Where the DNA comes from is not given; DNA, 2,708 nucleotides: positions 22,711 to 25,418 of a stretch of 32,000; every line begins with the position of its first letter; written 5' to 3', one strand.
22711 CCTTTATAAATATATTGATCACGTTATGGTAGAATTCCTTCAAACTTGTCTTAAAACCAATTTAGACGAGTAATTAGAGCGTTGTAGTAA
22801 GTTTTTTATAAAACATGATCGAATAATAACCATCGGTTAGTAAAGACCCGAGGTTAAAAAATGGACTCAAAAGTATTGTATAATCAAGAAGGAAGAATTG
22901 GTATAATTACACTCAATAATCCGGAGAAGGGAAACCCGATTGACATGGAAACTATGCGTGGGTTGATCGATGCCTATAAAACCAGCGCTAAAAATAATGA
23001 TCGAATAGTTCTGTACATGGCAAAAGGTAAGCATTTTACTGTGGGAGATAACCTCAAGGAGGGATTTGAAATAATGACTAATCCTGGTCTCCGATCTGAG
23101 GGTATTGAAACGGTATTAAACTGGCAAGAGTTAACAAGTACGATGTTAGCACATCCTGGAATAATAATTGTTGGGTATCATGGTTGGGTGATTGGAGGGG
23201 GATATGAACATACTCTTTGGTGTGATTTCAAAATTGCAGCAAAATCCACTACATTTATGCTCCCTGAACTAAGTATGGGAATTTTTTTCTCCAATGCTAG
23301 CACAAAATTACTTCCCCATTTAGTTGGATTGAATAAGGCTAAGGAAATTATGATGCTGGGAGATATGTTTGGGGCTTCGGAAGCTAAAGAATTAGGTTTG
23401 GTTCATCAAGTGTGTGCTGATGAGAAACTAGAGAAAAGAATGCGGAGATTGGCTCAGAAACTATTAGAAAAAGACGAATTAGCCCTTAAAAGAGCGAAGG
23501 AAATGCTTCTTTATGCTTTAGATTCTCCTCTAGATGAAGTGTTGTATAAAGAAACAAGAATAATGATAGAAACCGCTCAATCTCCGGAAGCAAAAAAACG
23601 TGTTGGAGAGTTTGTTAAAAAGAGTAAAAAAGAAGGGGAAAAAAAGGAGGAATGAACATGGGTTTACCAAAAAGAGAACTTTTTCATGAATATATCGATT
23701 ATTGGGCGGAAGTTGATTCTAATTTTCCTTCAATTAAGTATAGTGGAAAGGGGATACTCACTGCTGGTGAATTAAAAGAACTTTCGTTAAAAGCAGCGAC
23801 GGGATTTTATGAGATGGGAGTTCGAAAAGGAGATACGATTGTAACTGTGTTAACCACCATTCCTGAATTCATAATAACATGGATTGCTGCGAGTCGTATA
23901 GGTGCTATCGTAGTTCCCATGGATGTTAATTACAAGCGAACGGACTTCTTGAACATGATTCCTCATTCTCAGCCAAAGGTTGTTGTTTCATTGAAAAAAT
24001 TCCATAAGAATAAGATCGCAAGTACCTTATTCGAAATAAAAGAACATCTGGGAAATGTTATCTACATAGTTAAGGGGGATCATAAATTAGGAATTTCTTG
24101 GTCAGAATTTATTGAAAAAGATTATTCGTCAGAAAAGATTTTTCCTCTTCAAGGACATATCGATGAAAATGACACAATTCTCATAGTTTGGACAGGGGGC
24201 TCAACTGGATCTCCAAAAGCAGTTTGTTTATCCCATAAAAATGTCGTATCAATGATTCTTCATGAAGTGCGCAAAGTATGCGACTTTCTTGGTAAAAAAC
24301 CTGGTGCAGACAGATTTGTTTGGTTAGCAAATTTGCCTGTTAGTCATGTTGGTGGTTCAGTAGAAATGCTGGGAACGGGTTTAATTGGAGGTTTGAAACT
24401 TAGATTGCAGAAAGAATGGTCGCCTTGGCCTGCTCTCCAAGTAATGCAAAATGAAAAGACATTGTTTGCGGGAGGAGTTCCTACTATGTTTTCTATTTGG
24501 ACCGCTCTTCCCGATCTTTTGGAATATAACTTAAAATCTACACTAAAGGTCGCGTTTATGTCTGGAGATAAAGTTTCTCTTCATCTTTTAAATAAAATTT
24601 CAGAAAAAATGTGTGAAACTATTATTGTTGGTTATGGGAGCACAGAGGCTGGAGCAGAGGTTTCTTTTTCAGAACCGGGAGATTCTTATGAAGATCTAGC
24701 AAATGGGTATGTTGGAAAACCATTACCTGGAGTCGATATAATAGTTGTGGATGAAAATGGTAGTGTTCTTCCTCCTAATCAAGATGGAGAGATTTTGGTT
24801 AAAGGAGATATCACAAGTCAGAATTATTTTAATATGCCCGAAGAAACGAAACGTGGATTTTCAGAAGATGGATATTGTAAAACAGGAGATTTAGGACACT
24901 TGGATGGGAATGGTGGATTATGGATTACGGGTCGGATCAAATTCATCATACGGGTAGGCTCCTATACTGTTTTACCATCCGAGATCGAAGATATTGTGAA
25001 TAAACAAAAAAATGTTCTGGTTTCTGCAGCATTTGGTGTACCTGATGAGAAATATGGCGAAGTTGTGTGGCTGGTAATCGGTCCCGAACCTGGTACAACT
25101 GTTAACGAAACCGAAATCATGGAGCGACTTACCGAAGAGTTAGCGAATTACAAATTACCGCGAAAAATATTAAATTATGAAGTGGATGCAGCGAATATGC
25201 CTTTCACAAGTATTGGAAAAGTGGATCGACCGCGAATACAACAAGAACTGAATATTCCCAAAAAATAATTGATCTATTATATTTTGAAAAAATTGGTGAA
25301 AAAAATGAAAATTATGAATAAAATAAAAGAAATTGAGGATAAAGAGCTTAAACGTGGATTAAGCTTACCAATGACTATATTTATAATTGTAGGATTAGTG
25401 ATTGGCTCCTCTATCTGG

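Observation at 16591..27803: Self-contained TetR-controlled catabolic system: three transcription units, nine genes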

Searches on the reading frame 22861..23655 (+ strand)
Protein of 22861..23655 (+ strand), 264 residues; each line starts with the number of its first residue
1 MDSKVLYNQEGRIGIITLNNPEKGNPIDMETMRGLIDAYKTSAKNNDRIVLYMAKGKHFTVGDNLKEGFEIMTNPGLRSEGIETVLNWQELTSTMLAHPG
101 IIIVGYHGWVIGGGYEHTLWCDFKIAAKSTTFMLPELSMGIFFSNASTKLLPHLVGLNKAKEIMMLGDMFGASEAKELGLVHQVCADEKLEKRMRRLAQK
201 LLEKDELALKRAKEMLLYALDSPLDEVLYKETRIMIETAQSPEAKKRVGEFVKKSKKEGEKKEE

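Call 3: search_protein_families(library=pfam, proteins=[window:22861-23655:+], max_evalue=0.01)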
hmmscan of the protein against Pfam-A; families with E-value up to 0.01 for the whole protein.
window:22861-23655:+ (264 aa): 2 families
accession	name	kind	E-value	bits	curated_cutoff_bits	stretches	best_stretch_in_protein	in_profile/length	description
PF00378.25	ECH_1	-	1.2e-39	136.7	27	1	11-257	4-246/251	Enoyl-CoA hydratase/isomerase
PF16113.10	ECH_2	-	1.2e-15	58.3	27.2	1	13-211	1-197/335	Enoyl-CoA hydratase/isomerase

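Call 7: search_protein_families(library=ncbifam, proteins=[window:22861-23655:+], max_evalue=0.001)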
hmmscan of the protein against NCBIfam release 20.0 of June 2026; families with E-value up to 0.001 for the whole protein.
window:22861-23655:+ (264 aa): 72 families (the best 25 are shown)
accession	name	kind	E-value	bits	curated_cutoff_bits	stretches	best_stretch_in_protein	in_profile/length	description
NF051848.1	EnCoAHydtEchA19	equivalog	1.2e-34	120.1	400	1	5-257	2-253/258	enoyl-CoA hydratase EchA19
NF006013.0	PRK08150.1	subfamily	3.6e-32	111.7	232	1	4-257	7-254/259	crotonase/enoyl-CoA hydratase family protein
NF005803.0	PRK07658.1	equivalog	6.3e-32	111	313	1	7-257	6-252/257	enoyl-CoA hydratase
NF004475.0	PRK05809.1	subfamily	9.1e-31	107.3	394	1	4-259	5-257/260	short-chain-enoyl-CoA hydratase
NF005802.0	PRK07657.1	equivalog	2e-30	106.2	363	1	9-233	10-231/260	enoyl-CoA hydratase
NF006588.0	PRK09120.1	equivalog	2.3e-30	105.7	276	1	5-218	10-223/276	p-hydroxycinnamoyl CoA hydratase/lyase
NF006007.0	PRK08138.1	subfamily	2.5e-30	105.7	355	1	8-256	13-255/261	enoyl-CoA hydratase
NF005126.0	PRK06563.1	subfamily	1.7e-29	103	261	1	3-253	7-254/263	crotonase/enoyl-CoA hydratase family protein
NF042430.2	EnCoAhydt_DpgD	equivalog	2.6e-29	102.5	400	1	7-256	1-252/258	enoyl-CoA-hydratase DpgD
NF004635.0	PRK05981.1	equivalog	4.1e-29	101.9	351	1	3-256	4-260/266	enoyl-CoA hydratase/isomerase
NF004840.0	PRK06190.1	equivalog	1.6e-28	100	253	1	3-243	4-240/260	enoyl-CoA hydratase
NF004781.0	PRK06127.1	subfamily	2.2e-28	99.7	291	1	2-217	10-224/269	enoyl-CoA hydratase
NF006100.0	PRK08252.1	subfamily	4.1e-28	98.7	282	1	2-255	2-247/254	crotonase/enoyl-CoA hydratase family protein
NF046063.1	oxepin_alt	equivalog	6.5e-28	97.9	300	1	6-257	3-253/254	oxepin-CoA hydrolase, alternative type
NF004517.0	PRK05862.1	equivalog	6.7e-28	97.9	396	1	4-257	5-252/257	enoyl-CoA hydratase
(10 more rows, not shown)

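Call 27: search_solved_structures(query=window:22861-23655:+, max_evalue=1e-20)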
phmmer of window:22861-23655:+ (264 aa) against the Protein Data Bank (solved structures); distinct sequences matched with E-value up to 1e-20: 25.
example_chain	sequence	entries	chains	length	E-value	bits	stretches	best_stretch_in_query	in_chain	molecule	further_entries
2pbp_A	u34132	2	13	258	5.4e-28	101.6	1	7-257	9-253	Enoyl-CoA hydratase subunit I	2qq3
5zai_A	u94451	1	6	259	1.3e-27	100.3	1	8-254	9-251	3-hydroxypropionyl-coenzyme A dehydratase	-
5z7r_A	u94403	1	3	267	2e-24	89.8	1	4-262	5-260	Short-chain-enoyl-CoA hydratase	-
6l3o_A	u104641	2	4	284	2.3e-24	89.6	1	9-214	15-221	Hydroxycinnamoyl-CoA hydratase-lyase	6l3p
2j5i_A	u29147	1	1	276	1.7e-23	86.8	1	10-214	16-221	P-HYDROXYCINNAMOYL COA HYDRATASE/LYASE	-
2vss_E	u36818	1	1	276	1.7e-23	86.8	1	10-214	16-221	P-HYDROXYCINNAMOYL COA HYDRATASE/LYASE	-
2j5i_B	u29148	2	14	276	1.7e-23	86.8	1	10-214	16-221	P-HYDROXYCINNAMOYL COA HYDRATASE/LYASE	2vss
2j5i_I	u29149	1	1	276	1.7e-23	86.8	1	10-214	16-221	P-HYDROXYCINNAMOYL COA HYDRATASE/LYASE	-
2vsu_C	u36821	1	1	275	2.3e-23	86.4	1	10-214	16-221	P-HYDROXYCINNAMOYL COA HYDRATASE/LYASE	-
9qwv_A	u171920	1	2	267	2.3e-23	86.4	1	1-257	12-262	Enoyl-CoA hydratase, mitochondrial, putative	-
2vsu_E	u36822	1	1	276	2.3e-23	86.4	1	10-214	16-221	P-HYDROXYCINNAMOYL COA HYDRATASE/LYASE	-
2vsu_A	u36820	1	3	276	2.3e-23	86.4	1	10-214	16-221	P-HYDROXYCINNAMOYL COA HYDRATASE/LYASE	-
2vss_F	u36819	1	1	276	4.5e-23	85.4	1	10-214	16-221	P-HYDROXYCINNAMOYL COA HYDRATASE/LYASE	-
2vsu_F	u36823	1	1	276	6.2e-23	85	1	10-214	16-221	P-HYDROXYCINNAMOYL COA HYDRATASE/LYASE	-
7eum_C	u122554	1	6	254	6.5e-23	84.9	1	13-257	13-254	Enoyl-CoA hydratase/isomerase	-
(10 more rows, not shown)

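Call 60: search_solved_structures(query=window:22861-23655:+, max_evalue=1e-24, show_alignments=3)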
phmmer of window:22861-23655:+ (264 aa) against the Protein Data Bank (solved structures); distinct sequences matched with E-value up to 1e-24: 2.
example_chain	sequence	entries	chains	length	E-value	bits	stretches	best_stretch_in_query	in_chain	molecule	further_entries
2pbp_A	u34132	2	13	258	5.4e-28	101.6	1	7-257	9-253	Enoyl-CoA hydratase subunit I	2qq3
5zai_A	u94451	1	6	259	1.3e-27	100.3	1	8-254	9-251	3-hydroxypropionyl-coenzyme A dehydratase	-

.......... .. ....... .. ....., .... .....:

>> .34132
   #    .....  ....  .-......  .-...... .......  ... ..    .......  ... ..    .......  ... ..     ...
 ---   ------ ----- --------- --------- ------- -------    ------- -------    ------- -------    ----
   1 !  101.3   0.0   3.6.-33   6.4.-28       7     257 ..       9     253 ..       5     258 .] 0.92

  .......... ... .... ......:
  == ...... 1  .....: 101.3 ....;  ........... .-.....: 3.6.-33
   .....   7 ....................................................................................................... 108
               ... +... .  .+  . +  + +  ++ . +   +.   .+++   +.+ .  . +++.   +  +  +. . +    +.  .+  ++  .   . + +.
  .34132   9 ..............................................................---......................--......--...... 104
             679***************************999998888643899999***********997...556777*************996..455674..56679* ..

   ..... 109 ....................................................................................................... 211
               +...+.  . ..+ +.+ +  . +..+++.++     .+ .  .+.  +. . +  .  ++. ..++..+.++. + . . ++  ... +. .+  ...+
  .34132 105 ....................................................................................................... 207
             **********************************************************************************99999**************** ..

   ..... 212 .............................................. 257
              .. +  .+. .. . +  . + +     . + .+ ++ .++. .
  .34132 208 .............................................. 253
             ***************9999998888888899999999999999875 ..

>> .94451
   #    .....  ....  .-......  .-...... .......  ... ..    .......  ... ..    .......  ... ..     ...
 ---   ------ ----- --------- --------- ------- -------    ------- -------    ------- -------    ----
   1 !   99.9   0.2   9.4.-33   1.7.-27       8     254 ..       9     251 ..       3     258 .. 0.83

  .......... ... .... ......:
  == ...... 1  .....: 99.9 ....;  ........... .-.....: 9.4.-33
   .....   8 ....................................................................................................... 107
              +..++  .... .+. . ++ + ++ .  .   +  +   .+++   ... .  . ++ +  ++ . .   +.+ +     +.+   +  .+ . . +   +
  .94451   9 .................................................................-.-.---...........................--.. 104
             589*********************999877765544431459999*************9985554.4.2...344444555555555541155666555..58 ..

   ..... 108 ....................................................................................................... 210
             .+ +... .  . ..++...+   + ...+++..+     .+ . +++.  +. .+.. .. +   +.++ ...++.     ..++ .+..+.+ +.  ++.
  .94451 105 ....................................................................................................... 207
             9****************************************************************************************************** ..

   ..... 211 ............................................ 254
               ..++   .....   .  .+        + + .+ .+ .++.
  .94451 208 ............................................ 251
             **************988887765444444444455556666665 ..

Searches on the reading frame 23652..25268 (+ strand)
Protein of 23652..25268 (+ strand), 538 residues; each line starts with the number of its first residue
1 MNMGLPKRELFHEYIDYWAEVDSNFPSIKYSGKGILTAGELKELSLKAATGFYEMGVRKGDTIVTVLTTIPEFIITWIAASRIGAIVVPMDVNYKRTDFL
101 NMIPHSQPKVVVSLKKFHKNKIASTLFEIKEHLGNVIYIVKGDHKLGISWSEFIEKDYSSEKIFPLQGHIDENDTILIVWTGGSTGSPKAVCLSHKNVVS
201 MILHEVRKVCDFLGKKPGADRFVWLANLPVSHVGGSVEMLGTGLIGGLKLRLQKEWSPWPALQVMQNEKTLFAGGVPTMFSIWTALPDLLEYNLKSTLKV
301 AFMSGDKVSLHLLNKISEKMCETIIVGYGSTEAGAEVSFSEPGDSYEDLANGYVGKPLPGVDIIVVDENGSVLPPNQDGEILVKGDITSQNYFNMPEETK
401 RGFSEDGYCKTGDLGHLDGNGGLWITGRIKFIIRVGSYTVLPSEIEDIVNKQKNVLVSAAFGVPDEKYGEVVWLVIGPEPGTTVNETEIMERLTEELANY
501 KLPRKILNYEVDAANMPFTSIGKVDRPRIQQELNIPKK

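Call 3: search_protein_families(library=pfam, proteins=[window:23652-25268:+], max_evalue=0.01)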
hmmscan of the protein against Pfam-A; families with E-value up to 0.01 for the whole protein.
window:23652-25268:+ (538 aa): 2 families
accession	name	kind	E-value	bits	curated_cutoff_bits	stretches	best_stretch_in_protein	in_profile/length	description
PF00501.34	AMP-binding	-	1.9e-60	205.1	29.9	1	19-393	5-384/384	AMP-binding enzyme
PF13193.12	AMP-binding_C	-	4.8e-08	34.2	24.5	1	444-507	1-64/76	AMP-binding enzyme C-terminal domain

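Call 7: search_protein_families(library=ncbifam, proteins=[window:23652-25268:+], max_evalue=0.001)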
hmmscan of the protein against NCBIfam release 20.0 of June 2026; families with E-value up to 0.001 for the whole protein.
window:23652-25268:+ (538 aa): 105 families (the best 25 are shown)
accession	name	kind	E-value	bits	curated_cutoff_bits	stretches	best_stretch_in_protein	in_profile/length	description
NF004837.0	PRK06187.1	subfamily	9.1e-84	281.6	476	1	28-534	27-523/531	long-chain-fatty-acid--CoA ligase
NF009233.0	PRK12583.1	subfamily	1e-69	235.4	832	1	39-531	49-548/558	fatty acid CoA ligase family protein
NF005801.1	PRK07656.1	equivalog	5.8e-68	229.7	657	1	31-528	22-498/500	FadD3 family acyl-CoA ligase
NF005702.0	PRK07514.1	subfamily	1.7e-64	218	558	1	22-527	16-494/506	malonyl-CoA synthase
NF004114.0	PRK05605.1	equivalog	4.7e-62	210.1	766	2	147-534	195-570/575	long-chain-fatty-acid--CoA ligase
NF004511.1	PRK05852.1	equivalog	1.1e-55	189.3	650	1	40-532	31-503/505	FadD7 family fatty acid--CoA ligase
NF052580.1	Str24CoAsynCasG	equivalog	6.9e-55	186.4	750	1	54-530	85-547/548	steroid-24-oyl-CoA synthetase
NF009071.0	PRK12406.1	subfamily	3.3e-53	180.9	701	1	31-531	8-500/510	acyl-CoA synthetase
TIGR01923.1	menE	equivalog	4.8e-53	180.6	330.15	1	40-527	4-440/442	o-succinylbenzoate--CoA ligase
NF004758.0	PRK06087.1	equivalog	7.8e-53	179.7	736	1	35-533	50-535/548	medium-chain fatty-acid--CoA ligase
NF052269.1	Staph_lig_FadD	equivalog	1.3e-52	178.8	650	1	41-534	33-494/499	long-chain-fatty-acid--CoA ligase FadD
NF006181.0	PRK08314.1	subfamily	9.7e-52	176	705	2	159-530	190-551/563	long-chain-fatty-acid--CoA ligase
NF006182.0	PRK08316.1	subfamily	2.6e-51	174.7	663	1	36-524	37-508/523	fatty acyl-CoA synthetase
NF005307.0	PRK06839.1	equivalog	3.4e-51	174.4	748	1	37-529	29-489/496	o-succinylbenzoate--CoA ligase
NF004822.0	PRK06178.1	equivalog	5.6e-51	173.8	782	1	11-534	39-568/571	acyl-CoA synthetase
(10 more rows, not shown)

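Call 28: search_solved_structures(query=window:23652-25268:+, max_evalue=1e-40)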
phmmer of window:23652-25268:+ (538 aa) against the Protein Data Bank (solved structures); distinct sequences matched with E-value up to 1e-40: 11.
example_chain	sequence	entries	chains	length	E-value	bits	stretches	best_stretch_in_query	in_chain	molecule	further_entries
6k4c_A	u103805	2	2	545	2.6e-46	161.7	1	36-534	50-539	Ancestral luciferase AncLamp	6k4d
5u95_A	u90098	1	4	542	7e-46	160.3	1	18-528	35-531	4-coumarate--CoA ligase 2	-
5bsw_A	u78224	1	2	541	8.9e-46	160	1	18-528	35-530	4-coumarate--CoA ligase 2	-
5bsm_A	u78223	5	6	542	9.6e-46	159.9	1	18-528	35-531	4-coumarate--CoA ligase 2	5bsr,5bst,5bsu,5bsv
5ie0_A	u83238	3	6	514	4.6e-45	157.6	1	27-531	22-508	Oxalate--CoA ligase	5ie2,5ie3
3a9u_A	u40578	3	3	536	2.7e-42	148.5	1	5-531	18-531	4-coumarate--CoA ligase | 4-coumarate:CoA ligase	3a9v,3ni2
4fuq_A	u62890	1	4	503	3.5e-42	148.1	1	41-527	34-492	Malonyl CoA synthetase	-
6qjz_A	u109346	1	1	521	4.6e-42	147.7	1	25-529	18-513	oxalyl CoA-synthetase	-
4fut_A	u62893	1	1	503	1.5e-41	146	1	41-525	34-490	Malonyl CoA synthetase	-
8weu_A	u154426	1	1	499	2.4e-41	145.4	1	27-531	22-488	Fatty-acyl-CoA synthase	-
8wev_A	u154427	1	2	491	3.2e-41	144.9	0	27-529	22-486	Feruloyl-CoA Synthetase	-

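Call 30: find_homologous_proteins(query=window:23652-25268:+, max_evalue=1e-50)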
Query window:23652-25268:+ (538 aa): 507 proteins with E <= 1e-50 among 8000 candidates; the best 120 are listed. Only proteins of 295 to 942 residues were searched: fused or split forms outside these lengths cannot appear, so this answer is no evidence that the protein stands alone or is whole; lengths 'longer' or 'shorter' looks for them.
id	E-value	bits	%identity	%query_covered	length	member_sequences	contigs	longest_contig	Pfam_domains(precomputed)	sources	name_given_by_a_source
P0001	0.0e+0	1225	100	100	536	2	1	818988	PF00501.35,PF13193.13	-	-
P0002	5.2e-191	654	55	99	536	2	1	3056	PF00501.35,PF13193.13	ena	-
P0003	4.2e-186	638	54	99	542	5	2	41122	PF00501.35,PF13193.13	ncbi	ncbi:MAG: class I adenylate-forming enzyme family protein [Promethearchaeota archaeon]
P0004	6.4e-185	634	53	99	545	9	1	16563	PF00501.35,PF13193.13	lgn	-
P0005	5.7e-182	624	54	100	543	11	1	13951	PF00501.35,PF13193.13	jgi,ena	jgi:acyl-CoA synthetase (AMP-forming)/AMP-acid ligase II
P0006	1.2e-179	617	54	100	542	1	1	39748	PF00501.35,PF13193.13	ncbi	-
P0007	1.4e-179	617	53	100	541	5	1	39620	PF00501.35,PF13193.13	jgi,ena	-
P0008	1.4e-179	616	53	100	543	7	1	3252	PF00501.35,PF13193.13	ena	-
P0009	6.4e-179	614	52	99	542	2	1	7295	PF00501.35,PF13193.13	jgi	-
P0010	8.4e-179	614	53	99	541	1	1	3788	PF00501.35,PF13193.13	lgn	-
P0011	5.0e-178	611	52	99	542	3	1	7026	PF00501.35,PF13193.13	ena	-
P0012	5.2e-178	611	52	100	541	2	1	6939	PF00501.35,PF13193.13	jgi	jgi:acyl-CoA synthetase (AMP-forming)/AMP-acid ligase II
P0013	4.2e-177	608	51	99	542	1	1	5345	PF00501.35,PF13193.13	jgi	jgi:acyl-CoA synthetase (AMP-forming)/AMP-acid ligase II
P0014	4.7e-177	608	51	99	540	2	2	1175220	PF00501.35,PF13193.13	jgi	jgi:acyl-CoA synthetase (AMP-forming)/AMP-acid ligase II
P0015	7.0e-177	608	52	99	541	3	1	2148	PF00501.35,PF13193.13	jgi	-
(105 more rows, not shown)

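Call 31: find_encoding_contigs(protein=P0003, flank=10000, max_places=2)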
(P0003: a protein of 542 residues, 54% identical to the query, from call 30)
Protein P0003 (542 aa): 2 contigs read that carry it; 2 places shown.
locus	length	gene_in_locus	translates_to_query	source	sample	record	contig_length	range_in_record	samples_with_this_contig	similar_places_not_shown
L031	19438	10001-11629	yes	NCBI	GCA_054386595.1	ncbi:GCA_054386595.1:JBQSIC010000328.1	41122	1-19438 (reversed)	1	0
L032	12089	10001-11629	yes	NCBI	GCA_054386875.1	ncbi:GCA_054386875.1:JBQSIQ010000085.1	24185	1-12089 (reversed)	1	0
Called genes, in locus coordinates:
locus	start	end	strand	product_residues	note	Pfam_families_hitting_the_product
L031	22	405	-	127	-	PF01161:PBP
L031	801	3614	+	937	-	PF00989:PAS, PF08448:PAS_4, PF13426:PAS_9, PF00989:PAS, PF13188:PAS_8, PF13426:PAS_9, PF13188:PAS_8, PF00512:HisKA, +5 more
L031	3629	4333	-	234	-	-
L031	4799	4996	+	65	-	-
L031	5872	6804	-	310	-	PF00382:TFIIB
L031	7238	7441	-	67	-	-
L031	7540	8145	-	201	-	-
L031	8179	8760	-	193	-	PF00261:Tropomyosin (faint), PF07889:DUF1664 (weak)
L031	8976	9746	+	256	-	PF00378:ECH_1, PF16113:ECH_2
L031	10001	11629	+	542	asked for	PF00501:AMP-binding, PF13193:AMP-binding_C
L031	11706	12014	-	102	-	-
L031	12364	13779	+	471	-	PF00025:Arf, PF04670:Gtr1_RagA, PF08477:Roc (weak)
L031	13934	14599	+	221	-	-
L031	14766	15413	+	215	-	PF11731:Cdd1 (faint), PF14520:HHH_5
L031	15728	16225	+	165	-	-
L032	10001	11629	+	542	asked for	PF00501:AMP-binding, PF13193:AMP-binding_C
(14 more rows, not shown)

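Call 32: find_encoding_contigs(protein=P0006, flank=10000, max_places=2)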
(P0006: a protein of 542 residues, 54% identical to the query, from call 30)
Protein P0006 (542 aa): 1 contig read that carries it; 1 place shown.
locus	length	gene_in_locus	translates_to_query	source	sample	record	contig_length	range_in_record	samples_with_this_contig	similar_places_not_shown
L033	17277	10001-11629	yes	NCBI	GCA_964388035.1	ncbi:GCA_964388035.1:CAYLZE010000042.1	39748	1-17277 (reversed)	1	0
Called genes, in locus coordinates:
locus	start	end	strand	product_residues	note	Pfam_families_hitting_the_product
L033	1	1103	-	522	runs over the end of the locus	-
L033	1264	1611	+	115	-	PF00240:ubiquitin (weak)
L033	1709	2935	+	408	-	PF00899:ThiF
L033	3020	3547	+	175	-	PF00179:UQ_con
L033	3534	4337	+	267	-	PF03665:UPF0172 (faint), PF01398:JAB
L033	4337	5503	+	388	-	-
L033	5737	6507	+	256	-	PF00378:ECH_1, PF16113:ECH_2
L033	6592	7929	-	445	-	PF01546:Peptidase_M20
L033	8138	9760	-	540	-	PF01979:Amidohydro_1 (faint), PF07969:Amidohydro_3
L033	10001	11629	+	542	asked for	PF00501:AMP-binding, PF13193:AMP-binding_C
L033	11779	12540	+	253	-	PF04909:Amidohydro_2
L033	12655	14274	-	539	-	PF07969:Amidohydro_3, PF01979:Amidohydro_1 (weak), PF07969:Amidohydro_3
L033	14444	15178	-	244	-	PF01411:tRNA-synt_2c, PF07973:tRNA_SAD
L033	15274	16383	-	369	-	PF00989:PAS (weak), PF13426:PAS_9 (weak), PF08447:PAS_3 (weak), PF02518:HATPase_c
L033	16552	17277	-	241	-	?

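Call 33: find_encoding_contigs(protein=P0014, flank=10000, max_places=2)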
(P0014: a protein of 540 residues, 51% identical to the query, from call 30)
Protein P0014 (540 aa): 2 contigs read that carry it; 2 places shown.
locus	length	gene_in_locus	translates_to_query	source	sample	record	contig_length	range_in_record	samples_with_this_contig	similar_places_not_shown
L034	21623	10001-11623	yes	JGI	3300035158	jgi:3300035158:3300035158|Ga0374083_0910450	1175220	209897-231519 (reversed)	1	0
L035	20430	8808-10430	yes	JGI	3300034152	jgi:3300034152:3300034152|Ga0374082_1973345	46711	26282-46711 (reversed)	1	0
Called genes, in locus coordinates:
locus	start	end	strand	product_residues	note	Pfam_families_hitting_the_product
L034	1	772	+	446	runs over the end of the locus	PF06808:DctM (faint), PF03600:CitMHS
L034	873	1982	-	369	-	PF02615:Ldh_2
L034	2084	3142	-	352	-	PF00753:Lactamase_B, PF23023:Anti-Pycsar_Apyc1 (weak), PF12706:Lactamase_B_2 (weak)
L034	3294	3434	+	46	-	-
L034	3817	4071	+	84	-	-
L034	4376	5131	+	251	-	PF02663:FmdE, PF01258:zf-dskA_traR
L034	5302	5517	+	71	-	-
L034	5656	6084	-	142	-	PF11848:DUF3368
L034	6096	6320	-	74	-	PF03683:UPF0175 (weak)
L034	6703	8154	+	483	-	PF02629:CoA_binding, PF13380:CoA_binding_2, PF13607:Succ_CoA_lig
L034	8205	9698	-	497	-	PF03845:Spore_permease (weak), PF13520:AA_permease_2, PF00324:AA_permease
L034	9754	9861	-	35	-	-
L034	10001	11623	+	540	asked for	PF00501:AMP-binding, PF13193:AMP-binding_C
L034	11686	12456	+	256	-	PF00378:ECH_1, PF16113:ECH_2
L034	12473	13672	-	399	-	PF02812:ELFV_dehydrog_N, PF00208:ELFV_dehydrog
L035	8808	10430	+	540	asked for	PF00501:AMP-binding, PF13193:AMP-binding_C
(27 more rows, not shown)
